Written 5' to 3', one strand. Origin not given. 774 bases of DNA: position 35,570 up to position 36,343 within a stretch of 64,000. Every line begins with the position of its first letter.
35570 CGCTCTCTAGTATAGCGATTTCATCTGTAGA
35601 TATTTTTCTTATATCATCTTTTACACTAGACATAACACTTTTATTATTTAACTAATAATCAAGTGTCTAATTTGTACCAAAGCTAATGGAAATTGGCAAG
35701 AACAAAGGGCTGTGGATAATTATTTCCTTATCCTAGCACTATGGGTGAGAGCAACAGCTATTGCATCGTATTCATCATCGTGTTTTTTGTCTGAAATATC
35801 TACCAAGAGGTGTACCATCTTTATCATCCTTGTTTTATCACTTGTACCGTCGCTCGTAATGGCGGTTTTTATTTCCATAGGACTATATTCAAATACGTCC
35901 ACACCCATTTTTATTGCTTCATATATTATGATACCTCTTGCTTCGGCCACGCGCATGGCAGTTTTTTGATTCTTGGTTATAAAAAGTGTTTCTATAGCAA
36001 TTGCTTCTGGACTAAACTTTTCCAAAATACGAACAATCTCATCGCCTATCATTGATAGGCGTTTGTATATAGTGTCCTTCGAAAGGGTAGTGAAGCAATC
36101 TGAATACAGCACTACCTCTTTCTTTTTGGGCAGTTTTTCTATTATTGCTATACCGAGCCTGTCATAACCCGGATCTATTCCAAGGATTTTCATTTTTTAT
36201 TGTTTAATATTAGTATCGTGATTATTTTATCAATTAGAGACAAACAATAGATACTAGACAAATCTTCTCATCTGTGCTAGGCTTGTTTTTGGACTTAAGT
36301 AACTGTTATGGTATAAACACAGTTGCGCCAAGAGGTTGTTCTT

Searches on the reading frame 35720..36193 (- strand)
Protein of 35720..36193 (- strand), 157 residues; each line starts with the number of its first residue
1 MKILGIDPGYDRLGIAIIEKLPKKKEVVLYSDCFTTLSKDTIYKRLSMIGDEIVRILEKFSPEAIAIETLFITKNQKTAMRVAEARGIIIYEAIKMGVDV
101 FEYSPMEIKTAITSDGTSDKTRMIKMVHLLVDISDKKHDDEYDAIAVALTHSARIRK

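Call 17: find_related_loci(query=window:35723-36193:-, collection=metagenome_contigs, flank=3000)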
Query window:35723-36193:- (157 aa) in metagenome_contigs; peptide patterns used: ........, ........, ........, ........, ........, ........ (x = any residue, [..] = any of these).
453 stretches matched a pattern; 113 encode a relative of the query (tblastn E <= 1e-3); the best 80 are kept; 80 distinct loci.
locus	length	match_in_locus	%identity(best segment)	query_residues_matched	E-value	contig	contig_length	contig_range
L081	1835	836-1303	72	1-156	3e-80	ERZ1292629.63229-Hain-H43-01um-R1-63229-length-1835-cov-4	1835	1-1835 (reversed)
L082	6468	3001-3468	76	1-156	1e-75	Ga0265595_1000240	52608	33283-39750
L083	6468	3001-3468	76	1-156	1e-75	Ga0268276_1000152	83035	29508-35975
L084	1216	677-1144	72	1-156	4e-81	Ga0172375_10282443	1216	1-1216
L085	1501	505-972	76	1-156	1e-78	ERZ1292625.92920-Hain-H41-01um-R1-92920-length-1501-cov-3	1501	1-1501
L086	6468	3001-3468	74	1-156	5e-74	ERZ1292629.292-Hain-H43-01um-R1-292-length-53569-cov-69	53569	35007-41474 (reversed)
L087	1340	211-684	75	1-157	1e-77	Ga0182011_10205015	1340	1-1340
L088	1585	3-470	73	1-156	6e-76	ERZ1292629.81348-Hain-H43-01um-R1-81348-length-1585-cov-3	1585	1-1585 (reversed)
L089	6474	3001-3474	74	1-157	5e-72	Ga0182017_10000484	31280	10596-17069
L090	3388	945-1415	74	1-157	1e-72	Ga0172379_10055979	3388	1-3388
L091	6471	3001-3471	71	1-156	1e-71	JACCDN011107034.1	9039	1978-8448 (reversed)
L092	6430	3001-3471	71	1-156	7e-72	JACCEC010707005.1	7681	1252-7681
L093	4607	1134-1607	73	1-157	3e-71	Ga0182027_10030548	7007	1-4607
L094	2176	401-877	70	1-156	5e-73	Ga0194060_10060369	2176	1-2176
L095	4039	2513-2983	71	1-156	3e-70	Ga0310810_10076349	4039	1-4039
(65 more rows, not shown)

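Call 28: find_encoding_contigs(protein=window:35720-36193:-, flank=3000, max_places=10)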
Protein window:35720-36193:- (157 aa): 5 contigs read that carry it; 2 places shown.
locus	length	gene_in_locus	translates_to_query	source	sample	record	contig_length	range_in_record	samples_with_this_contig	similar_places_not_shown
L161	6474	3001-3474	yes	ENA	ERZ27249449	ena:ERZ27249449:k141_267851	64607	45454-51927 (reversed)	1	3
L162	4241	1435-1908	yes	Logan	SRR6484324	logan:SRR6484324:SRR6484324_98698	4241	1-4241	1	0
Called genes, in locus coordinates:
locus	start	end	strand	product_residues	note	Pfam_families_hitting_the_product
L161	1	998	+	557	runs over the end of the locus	PF00437:T2SSE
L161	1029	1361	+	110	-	-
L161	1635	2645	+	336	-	PF05496:RuvB_N, PF00004:AAA, PF07728:AAA_5, PF17864:AAA_lid_4, PF05491:WHD_RuvB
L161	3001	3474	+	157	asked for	PF02075:RuvC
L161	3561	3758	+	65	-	-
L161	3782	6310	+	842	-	PF00912:Transgly, PF00905:Transpeptidase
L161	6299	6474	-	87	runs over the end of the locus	-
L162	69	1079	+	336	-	PF05496:RuvB_N, PF00004:AAA, PF07728:AAA_5, PF17864:AAA_lid_4, PF05491:WHD_RuvB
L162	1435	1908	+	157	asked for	PF02075:RuvC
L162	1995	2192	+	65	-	-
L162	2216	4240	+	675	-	?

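Call 30: find_homologous_proteins(query=window:35723-36193:-, max_evalue=1e-40)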
Query window:35723-36193:- (157 aa): 2026 proteins with E <= 1e-40 among 5707 candidates; the best 120 are listed.
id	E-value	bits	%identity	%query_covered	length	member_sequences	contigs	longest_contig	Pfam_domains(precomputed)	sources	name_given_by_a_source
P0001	1.6e-93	328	100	100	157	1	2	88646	PF02075.24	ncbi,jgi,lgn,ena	ncbi:MAG: crossover junction endodeoxyribonuclease RuvC [Candidatus Paceibacterota bacterium]|jgi:cr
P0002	2.3e-88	311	94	100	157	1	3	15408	PF02075.24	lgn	-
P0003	4.1e-70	252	73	99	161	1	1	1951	PF02075.24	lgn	-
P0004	9.0e-70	251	72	99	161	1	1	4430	PF02075.24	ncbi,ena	-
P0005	4.4e-69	249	72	99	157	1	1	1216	PF02075.24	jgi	-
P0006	5.3e-68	245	72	99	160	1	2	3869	PF02075.24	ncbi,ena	-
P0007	5.5e-68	245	78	97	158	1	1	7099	PF02075.24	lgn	-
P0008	6.3e-68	245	75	98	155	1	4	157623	PF02075.24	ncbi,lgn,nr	ncbi:crossover junction endodeoxyribonuclease RuvC [Patescibacteria group bacterium]|nr:crossover ju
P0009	1.1e-67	244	76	100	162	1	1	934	PF02075.24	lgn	-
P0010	1.4e-67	244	76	99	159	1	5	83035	PF02075.24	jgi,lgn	-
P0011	2.1e-67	243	75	99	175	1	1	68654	PF02075.24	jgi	jgi:crossover junction endodeoxyribonuclease RuvC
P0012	4.6e-67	242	76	97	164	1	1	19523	PF02075.24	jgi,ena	jgi:crossover junction endodeoxyribonuclease RuvC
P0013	1.7e-66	240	76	99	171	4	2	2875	PF02075.24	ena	-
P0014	3.6e-66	239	74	99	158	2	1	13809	PF02075.24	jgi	jgi:crossover junction endodeoxyribonuclease RuvC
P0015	5.1e-66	239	76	99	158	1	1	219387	PF02075.24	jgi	jgi:crossover junction endodeoxyribonuclease RuvC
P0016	7.2e-66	238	74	99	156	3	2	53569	PF02075.24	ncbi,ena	ncbi:MAG: crossover junction endodeoxyribonuclease RuvC [Patescibacteria group bacterium]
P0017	1.6e-65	237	73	99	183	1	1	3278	PF02075.24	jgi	jgi:crossover junction endodeoxyribonuclease RuvC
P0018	3.6e-65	236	71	99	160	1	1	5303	PF02075.24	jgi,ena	-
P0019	5.4e-65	235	74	100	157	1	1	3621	PF02075.24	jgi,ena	-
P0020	6.6e-65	235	72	99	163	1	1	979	PF02075.24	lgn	-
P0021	7.0e-65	235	74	98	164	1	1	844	PF02075.24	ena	-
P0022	7.3e-65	235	71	99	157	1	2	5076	PF02075.24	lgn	-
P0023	1.3e-64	234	74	98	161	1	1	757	PF02075.24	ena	-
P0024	1.6e-64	234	73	100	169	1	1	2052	PF02075.24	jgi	jgi:crossover junction endodeoxyribonuclease RuvC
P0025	1.9e-64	234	71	99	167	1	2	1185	PF02075.24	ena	-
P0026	1.9e-64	234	71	100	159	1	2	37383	PF02075.24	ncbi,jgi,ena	-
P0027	1.9e-64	233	72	97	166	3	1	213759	PF02075.24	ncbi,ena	-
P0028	2.0e-64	233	74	98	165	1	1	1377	PF02075.24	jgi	jgi:crossover junction endodeoxyribonuclease RuvC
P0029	2.1e-64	233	73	99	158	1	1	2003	PF02075.24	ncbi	-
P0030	2.1e-64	233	74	98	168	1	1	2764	PF02075.24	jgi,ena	-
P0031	2.3e-64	233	73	97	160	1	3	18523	PF02075.24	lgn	-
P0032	2.3e-64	233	70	100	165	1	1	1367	PF02075.24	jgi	jgi:crossover junction endodeoxyribonuclease RuvC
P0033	3.2e-64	233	70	100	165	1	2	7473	PF02075.24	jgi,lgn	jgi:crossover junction endodeoxyribonuclease RuvC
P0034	3.6e-64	233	73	97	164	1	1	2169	PF02075.24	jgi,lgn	jgi:crossover junction endodeoxyribonuclease RuvC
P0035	4.7e-64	232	72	97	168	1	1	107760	PF02075.24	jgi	jgi:crossover junction endodeoxyribonuclease RuvC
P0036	5.4e-64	232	73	100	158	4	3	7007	PF02075.24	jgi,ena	jgi:crossover junction endodeoxyribonuclease RuvC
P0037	5.9e-64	232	70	99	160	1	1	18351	PF02075.24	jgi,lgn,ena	-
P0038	7.5e-64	232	70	100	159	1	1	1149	PF02075.24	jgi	jgi:crossover junction endodeoxyribonuclease RuvC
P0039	7.7e-64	232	73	98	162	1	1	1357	PF02075.24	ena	-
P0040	9.1e-64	231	71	99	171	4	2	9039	PF02075.24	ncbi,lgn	-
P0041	1.1e-63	231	74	98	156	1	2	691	PF02075.24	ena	-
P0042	1.2e-63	231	70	99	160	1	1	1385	PF02075.24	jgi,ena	-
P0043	1.6e-63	230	70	100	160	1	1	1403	PF02075.24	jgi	jgi:crossover junction endodeoxyribonuclease RuvC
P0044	1.7e-63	230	75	97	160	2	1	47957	PF02075.24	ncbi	ncbi:MAG: crossover junction endodeoxyribonuclease RuvC [Patescibacteria group bacterium]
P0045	2.1e-63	230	73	97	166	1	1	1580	PF02075.24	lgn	-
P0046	2.1e-63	230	74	98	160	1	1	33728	PF02075.24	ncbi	-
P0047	2.2e-63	230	71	97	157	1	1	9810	PF02075.24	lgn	-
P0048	2.5e-63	230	71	100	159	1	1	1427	PF02075.24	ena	-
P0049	2.5e-63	230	70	99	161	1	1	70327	PF02075.24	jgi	jgi:crossover junction endodeoxyribonuclease RuvC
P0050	2.7e-63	230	71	99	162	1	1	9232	PF02075.24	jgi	-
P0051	2.9e-63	230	70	97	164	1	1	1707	PF02075.24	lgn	-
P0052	3.2e-63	230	71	99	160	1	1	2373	PF02075.24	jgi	jgi:crossover junction endodeoxyribonuclease RuvC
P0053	3.2e-63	230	68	99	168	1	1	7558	PF02075.24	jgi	jgi:crossover junction endodeoxyribonuclease RuvC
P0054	3.8e-63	229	70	99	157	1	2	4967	PF02075.24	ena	-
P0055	3.8e-63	229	74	98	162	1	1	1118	PF02075.24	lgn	-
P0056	4.0e-63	229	70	99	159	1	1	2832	PF02075.24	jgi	jgi:crossover junction endodeoxyribonuclease RuvC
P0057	4.0e-63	229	72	97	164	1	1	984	PF02075.24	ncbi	-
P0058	4.2e-63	229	71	99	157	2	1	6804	PF02075.24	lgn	-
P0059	4.2e-63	229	75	97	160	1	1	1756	PF02075.24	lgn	-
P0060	4.3e-63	229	71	99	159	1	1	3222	PF02075.24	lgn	-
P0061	4.4e-63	229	73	98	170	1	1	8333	PF02075.24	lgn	-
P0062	5.1e-63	229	71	99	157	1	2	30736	PF02075.24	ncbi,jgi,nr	ncbi:MAG TPA: crossover junction endodeoxyribonuclease RuvC [Candidatus Paceibacterota bacterium]|jg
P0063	5.3e-63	229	69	99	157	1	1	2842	PF02075.24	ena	-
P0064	6.1e-63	229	70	99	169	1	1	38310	PF02075.24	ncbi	-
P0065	6.2e-63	229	71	99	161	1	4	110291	PF02075.24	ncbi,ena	-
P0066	6.2e-63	229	73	96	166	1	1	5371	PF02075.24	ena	-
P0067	6.6e-63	229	71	99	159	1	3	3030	PF02075.24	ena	-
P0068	7.4e-63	228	70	99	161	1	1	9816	PF02075.24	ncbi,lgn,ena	-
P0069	8.2e-63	228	72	98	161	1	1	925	PF02075.24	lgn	-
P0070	8.8e-63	228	69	98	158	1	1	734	PF02075.24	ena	-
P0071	8.9e-63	228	71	97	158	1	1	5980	PF02075.24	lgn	-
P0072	1.3e-62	228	70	100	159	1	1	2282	PF02075.24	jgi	jgi:crossover junction endodeoxyribonuclease RuvC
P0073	1.6e-62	227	71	99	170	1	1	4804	PF02075.24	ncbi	-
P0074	1.6e-62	227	72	97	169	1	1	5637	PF02075.24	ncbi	-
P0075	1.6e-62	227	70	100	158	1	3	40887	PF02075.24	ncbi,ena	-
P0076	1.6e-62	227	72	99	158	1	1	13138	PF02075.24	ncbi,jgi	-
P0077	1.7e-62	227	70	97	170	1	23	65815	PF02075.24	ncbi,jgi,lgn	jgi:crossover junction endodeoxyribonuclease RuvC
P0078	1.8e-62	227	71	97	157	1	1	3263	PF02075.24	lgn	-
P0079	1.8e-62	227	72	97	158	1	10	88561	PF02075.24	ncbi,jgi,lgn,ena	-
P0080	1.9e-62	227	72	98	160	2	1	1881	PF02075.24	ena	-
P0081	1.9e-62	227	72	99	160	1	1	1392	PF02075.24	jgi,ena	-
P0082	2.1e-62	227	70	97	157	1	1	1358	PF02075.24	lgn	-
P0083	2.2e-62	227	70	99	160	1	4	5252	PF02075.24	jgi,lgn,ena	jgi:crossover junction endodeoxyribonuclease RuvC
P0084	2.3e-62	227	69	99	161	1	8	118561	PF02075.24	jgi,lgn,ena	-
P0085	2.4e-62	227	72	96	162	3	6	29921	PF02075.24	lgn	-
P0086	2.6e-62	227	70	99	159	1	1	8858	PF02075.24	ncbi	-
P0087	2.8e-62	226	72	99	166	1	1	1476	PF02075.24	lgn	-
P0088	3.0e-62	226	68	99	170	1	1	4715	PF02075.24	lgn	-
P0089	3.3e-62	226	70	99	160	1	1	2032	PF02075.24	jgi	-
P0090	3.8e-62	226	68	99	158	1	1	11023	PF02075.24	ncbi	-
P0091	3.8e-62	226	72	100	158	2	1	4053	PF02075.24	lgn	-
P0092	4.3e-62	226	72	100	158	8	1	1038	PF02075.24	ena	-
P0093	4.3e-62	226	71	97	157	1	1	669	PF02075.24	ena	-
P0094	4.4e-62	226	69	98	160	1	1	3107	PF02075.24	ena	-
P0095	4.6e-62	226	70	99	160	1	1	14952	PF02075.24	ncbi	-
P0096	5.4e-62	226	69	99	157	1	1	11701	PF02075.24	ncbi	-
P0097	5.4e-62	226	72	100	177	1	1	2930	PF02075.24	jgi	-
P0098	5.6e-62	225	70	99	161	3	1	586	PF02075.24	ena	-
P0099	6.1e-62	225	75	97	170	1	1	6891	PF02075.24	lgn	-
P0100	6.1e-62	225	69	97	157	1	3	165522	PF02075.24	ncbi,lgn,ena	ncbi:MAG: crossover junction endodeoxyribonuclease RuvC [Patescibacteria group bacterium]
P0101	6.3e-62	225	68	99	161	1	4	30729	PF02075.24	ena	-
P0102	6.3e-62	225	70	96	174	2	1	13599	PF02075.24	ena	-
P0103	6.7e-62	225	67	100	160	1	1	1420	PF02075.24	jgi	jgi:crossover junction endodeoxyribonuclease RuvC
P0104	7.4e-62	225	71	99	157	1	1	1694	PF02075.24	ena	-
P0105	7.7e-62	225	70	99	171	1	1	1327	PF02075.24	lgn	-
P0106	7.9e-62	225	73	97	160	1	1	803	PF02075.24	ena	-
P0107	8.2e-62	225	71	99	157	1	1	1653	PF02075.24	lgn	-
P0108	8.7e-62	225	70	99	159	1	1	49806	PF02075.24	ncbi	-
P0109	8.9e-62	225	69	97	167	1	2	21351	PF02075.24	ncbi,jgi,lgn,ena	ncbi:MAG: crossover junction endodeoxyribonuclease RuvC [Candidatus Omnitrophota bacterium]|jgi:cros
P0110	9.1e-62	225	69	100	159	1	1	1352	PF02075.24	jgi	jgi:crossover junction endodeoxyribonuclease RuvC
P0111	9.9e-62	225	73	99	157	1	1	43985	PF02075.24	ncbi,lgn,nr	ncbi:MAG: crossover junction endodeoxyribonuclease RuvC [Candidatus Pacebacteria bacterium]|nr:cross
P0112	1.0e-61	225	69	99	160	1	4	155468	PF02075.24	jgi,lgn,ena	-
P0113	1.1e-61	225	71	99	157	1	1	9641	PF02075.24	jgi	-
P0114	1.1e-61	225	71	99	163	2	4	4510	PF02075.24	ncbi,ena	-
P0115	1.1e-61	225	71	97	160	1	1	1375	PF02075.24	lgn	-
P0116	1.2e-61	224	69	99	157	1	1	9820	PF02075.24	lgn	-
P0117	1.2e-61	224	69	99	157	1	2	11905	PF02075.24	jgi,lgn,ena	jgi:crossover junction endodeoxyribonuclease RuvC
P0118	1.2e-61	224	68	99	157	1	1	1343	PF02075.24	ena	-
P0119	1.4e-61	224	70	100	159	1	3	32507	PF02075.24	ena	-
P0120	1.4e-61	224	66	99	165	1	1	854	PF02075.24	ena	-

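Call 31: find_encoding_contigs(protein=P0002, flank=4000, max_places=10)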
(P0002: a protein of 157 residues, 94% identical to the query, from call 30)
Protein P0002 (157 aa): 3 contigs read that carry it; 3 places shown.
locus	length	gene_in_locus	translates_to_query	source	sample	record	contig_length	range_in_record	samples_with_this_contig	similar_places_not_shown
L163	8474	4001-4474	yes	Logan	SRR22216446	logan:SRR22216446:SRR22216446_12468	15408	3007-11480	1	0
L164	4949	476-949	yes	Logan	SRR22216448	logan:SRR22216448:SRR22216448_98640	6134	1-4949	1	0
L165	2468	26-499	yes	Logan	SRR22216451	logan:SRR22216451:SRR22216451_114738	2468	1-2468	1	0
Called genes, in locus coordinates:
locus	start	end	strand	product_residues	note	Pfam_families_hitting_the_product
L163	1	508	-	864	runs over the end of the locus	PF02739:5_3_exonuc_N, PF01367:5_3_exonuc, PF00476:DNA_pol_A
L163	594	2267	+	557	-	PF00437:T2SSE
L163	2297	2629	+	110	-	-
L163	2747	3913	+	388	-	PF05496:RuvB_N, PF00004:AAA, PF07728:AAA_5, PF17864:AAA_lid_4, PF05491:WHD_RuvB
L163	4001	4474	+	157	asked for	PF02075:RuvC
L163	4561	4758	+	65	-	-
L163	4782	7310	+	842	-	PF00912:Transgly, PF00905:Transpeptidase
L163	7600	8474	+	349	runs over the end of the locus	PF02388:FemAB, PF13480:Acetyltransf_6 (weak), PF02388:FemAB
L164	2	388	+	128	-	?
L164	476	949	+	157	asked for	PF02075:RuvC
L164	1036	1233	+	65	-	-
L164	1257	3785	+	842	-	PF00912:Transgly, PF00905:Transpeptidase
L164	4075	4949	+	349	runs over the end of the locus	PF02388:FemAB, PF13480:Acetyltransf_6 (weak), PF02388:FemAB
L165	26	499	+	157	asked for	PF02075:RuvC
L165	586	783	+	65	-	-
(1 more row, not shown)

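Call 32: find_encoding_contigs(protein=P0007, flank=4000, max_places=5)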
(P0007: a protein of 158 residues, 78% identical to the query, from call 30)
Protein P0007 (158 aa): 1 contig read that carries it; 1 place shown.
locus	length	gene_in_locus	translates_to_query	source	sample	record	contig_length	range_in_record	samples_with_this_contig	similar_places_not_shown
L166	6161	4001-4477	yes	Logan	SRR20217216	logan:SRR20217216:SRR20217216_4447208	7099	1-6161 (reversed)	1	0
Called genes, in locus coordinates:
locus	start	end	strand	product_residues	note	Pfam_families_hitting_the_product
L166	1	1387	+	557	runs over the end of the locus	PF00437:T2SSE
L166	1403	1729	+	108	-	-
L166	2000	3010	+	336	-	PF06068:TIP49 (faint), PF05496:RuvB_N, PF00004:AAA, PF07728:AAA_5, PF17864:AAA_lid_4, PF05491:WHD_RuvB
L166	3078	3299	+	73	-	-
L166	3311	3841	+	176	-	PF20772:TACO1_YebC_N, PF01709:Transcrip_reg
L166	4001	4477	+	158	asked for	PF02075:RuvC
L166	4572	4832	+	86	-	-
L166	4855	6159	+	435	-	?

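Call 74: search_protein_families(library=pfam, proteins=[window:35720-36193:-], max_evalue=0.001)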
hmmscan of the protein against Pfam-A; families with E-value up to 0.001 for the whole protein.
window:35720-36193:- (157 aa): 1 family
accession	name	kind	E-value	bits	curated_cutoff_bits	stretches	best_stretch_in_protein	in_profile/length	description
PF02075.23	RuvC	-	1.8e-36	125.7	22.2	1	3-151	1-148/148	Crossover junction endodeoxyribonuclease RuvC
